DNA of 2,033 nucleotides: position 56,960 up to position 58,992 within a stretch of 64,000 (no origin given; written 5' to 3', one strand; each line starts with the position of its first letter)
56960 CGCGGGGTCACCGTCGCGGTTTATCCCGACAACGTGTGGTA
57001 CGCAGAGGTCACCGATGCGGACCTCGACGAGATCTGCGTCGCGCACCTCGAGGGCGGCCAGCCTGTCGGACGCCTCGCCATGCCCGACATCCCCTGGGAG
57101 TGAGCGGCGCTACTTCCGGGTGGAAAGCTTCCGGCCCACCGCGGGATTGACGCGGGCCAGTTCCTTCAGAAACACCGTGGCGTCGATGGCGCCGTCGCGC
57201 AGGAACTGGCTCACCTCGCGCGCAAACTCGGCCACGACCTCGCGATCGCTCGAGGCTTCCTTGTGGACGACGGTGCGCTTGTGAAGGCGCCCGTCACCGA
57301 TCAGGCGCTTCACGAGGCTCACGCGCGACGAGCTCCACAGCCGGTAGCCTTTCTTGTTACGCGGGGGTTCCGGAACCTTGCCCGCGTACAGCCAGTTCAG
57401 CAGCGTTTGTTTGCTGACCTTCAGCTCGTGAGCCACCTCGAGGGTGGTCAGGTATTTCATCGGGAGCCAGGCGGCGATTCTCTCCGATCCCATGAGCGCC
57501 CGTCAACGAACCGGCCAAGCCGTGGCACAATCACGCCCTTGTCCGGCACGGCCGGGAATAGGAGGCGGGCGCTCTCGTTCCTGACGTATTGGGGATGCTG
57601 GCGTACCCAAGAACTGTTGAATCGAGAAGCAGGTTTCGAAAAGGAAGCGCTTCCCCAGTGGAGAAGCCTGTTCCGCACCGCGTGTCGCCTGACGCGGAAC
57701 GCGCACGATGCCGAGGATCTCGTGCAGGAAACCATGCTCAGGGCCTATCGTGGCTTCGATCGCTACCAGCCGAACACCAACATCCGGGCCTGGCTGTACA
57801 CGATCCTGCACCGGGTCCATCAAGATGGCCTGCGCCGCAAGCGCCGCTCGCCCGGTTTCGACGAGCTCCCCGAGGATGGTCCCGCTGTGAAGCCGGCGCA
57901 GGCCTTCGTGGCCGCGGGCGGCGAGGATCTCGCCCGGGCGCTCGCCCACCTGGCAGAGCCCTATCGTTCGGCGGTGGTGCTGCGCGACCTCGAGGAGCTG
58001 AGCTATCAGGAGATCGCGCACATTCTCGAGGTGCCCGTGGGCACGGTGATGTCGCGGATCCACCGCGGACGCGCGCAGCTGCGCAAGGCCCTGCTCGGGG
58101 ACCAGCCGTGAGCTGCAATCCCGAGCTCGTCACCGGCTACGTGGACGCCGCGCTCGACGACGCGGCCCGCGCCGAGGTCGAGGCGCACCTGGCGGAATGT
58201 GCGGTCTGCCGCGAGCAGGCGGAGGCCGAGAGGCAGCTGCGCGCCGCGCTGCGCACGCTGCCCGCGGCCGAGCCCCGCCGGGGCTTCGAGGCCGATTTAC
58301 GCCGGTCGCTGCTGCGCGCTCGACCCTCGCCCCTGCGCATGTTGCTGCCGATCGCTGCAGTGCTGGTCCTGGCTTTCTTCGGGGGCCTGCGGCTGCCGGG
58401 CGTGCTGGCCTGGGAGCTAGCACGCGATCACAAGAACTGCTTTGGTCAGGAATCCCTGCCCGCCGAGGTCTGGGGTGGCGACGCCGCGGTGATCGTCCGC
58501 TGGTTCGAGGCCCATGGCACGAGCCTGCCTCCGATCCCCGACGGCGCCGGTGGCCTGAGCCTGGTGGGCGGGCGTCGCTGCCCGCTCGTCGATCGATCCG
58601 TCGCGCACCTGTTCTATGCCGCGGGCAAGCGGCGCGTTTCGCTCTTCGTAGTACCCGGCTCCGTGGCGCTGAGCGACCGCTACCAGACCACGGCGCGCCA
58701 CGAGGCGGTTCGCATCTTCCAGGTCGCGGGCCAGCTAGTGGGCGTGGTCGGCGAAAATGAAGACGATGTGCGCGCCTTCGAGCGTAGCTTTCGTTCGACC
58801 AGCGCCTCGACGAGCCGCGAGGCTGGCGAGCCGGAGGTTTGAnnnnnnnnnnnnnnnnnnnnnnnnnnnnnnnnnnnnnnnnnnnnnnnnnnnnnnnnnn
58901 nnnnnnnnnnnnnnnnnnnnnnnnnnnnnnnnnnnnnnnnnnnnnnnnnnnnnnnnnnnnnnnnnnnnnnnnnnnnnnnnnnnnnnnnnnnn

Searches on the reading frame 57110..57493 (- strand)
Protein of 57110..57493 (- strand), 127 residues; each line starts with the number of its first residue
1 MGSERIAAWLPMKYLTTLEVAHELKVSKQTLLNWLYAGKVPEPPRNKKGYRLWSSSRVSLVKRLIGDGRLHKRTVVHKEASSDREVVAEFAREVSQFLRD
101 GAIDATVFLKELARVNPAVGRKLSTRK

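Call 7: search_protein_families(library=pfam, proteins=[window:57110-57493:-], max_evalue=0.01)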
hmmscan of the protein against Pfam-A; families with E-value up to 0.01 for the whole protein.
window:57110-57493:- (127 aa): 3 families
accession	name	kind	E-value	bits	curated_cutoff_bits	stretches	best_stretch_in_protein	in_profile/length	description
PF00376.29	MerR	-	6.5e-07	29.5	28.2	1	16-52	1-37/38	MerR family regulatory protein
PF12728.13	HTH_17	-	1.6e-05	25.5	27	1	14-45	1-31/51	Helix-turn-helix domain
PF13411.12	MerR_1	-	0.0066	17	21.6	1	19-62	5-47/69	MerR HTH family regulatory protein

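Call 18: find_encoding_contigs(protein=window:57110-57493:-, flank=10000, max_places=10)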
Protein window:57110-57493:- (127 aa): 2 contigs read that carry it; 2 places shown.
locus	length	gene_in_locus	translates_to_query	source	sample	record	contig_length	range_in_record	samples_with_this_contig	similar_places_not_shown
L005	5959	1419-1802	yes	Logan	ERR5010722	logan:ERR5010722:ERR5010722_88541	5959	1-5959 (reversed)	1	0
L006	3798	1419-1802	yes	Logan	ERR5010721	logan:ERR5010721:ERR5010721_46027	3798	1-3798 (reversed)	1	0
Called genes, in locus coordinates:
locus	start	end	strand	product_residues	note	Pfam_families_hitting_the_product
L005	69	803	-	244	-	PF13490:zf-HC2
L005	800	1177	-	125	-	PF04542:Sigma70_r2 (weak), PF08281:Sigma70_r4_2, PF04545:Sigma70_r4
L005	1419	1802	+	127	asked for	PF00376:MerR (weak)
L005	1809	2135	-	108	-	-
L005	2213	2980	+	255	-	PF14371:DUF4412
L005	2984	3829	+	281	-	PF00581:Rhodanese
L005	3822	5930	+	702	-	PF00884:Sulfatase, PF01663:Phosphodiest, PF16347:SGSH_C, PF13176:TPR_7 (faint), PF13424:TPR_12 (faint), PF13432:TPR_16 (weak), PF14559:TPR_19 (weak), PF13432:TPR_16, +11 more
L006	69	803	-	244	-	PF13490:zf-HC2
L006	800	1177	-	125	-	PF04542:Sigma70_r2 (weak), PF08281:Sigma70_r4_2, PF04545:Sigma70_r4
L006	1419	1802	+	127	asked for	PF00376:MerR (weak)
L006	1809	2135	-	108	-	-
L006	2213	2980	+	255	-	PF14371:DUF4412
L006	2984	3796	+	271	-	?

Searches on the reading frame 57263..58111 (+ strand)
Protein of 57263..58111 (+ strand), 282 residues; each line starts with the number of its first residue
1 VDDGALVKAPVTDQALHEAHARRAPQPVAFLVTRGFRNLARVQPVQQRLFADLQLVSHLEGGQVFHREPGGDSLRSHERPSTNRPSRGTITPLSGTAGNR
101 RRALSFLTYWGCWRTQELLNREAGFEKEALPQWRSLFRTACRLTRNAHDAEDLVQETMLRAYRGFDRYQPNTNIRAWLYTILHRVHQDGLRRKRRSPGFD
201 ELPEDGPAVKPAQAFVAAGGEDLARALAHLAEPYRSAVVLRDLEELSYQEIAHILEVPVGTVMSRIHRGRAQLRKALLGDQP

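Call 7: search_protein_families(library=pfam, proteins=[window:57263-58111:+], max_evalue=0.01)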
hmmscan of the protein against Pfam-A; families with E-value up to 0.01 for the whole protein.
window:57263-58111:+ (282 aa): 4 families
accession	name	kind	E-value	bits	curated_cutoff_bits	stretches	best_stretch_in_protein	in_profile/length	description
PF08281.18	Sigma70_r4_2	-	8.5e-18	64.2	25.7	1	222-273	3-54/54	Sigma-70, region 4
PF04542.20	Sigma70_r2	-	2.1e-17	63.1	24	1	135-195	8-70/71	Sigma-70 region 2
PF04545.22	Sigma70_r4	-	7.5e-11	41.8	24.1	1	226-275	1-50/50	Sigma-70, region 4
PF22029.2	PhyR_sigma2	-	3.5e-06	27.4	27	1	138-183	10-55/55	Sigma2 domain of PhyR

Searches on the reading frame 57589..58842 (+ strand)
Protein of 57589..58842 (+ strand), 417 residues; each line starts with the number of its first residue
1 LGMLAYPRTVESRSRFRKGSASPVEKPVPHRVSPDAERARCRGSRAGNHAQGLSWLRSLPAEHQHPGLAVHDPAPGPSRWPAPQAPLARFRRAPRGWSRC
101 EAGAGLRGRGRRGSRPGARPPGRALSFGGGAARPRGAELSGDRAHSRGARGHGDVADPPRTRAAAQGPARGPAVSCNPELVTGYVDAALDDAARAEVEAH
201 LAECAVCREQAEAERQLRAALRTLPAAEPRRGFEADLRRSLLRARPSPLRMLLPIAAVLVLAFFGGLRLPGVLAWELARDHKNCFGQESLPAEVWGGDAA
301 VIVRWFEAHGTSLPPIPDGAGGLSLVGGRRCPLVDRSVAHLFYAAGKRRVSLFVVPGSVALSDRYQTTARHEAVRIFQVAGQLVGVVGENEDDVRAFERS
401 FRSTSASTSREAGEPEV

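Call 7: search_protein_families(library=pfam, proteins=[window:57589-58842:+], max_evalue=0.01)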
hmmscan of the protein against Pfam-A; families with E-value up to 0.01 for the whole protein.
window:57589-58842:+ (417 aa): 2 families
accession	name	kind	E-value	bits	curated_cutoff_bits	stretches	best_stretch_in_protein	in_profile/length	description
PF13490.11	zf-HC2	-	2.5e-07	31.1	22.2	1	179-208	6-35/35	Putative zinc-finger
PF11859.13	DUF3379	-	0.00043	20.1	33.2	1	331-400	158-227/232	Protein of unknown function (DUF3379)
